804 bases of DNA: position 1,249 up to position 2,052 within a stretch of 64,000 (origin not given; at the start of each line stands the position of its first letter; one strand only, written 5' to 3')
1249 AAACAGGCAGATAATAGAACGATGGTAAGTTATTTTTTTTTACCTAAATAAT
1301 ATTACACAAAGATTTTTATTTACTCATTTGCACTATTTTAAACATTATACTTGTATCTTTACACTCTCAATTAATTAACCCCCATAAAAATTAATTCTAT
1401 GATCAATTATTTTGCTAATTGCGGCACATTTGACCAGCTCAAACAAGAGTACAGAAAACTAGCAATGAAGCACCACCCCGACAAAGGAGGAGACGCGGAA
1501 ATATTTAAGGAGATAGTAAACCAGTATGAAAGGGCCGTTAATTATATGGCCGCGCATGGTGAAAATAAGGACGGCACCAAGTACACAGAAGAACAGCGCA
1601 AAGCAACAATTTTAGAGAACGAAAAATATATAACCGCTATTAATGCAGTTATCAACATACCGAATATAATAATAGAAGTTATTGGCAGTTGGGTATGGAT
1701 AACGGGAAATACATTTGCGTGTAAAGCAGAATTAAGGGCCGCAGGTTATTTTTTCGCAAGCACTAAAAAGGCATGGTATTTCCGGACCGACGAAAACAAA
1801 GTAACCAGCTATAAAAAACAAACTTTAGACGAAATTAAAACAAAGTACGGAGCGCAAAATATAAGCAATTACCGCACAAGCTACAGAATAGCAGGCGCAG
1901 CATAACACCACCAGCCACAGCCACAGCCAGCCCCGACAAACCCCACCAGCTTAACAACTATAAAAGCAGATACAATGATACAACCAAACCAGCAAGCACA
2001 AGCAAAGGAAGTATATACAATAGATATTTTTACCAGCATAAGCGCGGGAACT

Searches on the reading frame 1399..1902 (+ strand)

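Call 12: search_protein_families(library=phrogs, proteins=[window:1399-1902:+], max_evalue=0.001)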
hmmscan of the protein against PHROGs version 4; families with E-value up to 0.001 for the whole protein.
window:1399-1902:+ (168 aa): 3 families
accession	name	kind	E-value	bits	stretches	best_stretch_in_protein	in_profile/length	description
phrog_15863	-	unknown function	5e-42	145.3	1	1-165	146-307/312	-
phrog_13942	-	unknown function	7.6e-06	26.4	1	10-71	28-84/336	-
phrog_14336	-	unknown function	0.00047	20.6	1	10-44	17-54/363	-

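Call 56: search_protein_families(library=pfam, proteins=[window:1399-1902:+], max_evalue=0.01)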
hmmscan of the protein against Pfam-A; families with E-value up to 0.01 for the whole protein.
window:1399-1902:+ (168 aa): 1 family
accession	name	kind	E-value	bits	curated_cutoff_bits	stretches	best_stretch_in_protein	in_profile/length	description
PF00226.36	DnaJ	-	3e-07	30.9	27.8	1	11-44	14-51/63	DnaJ domain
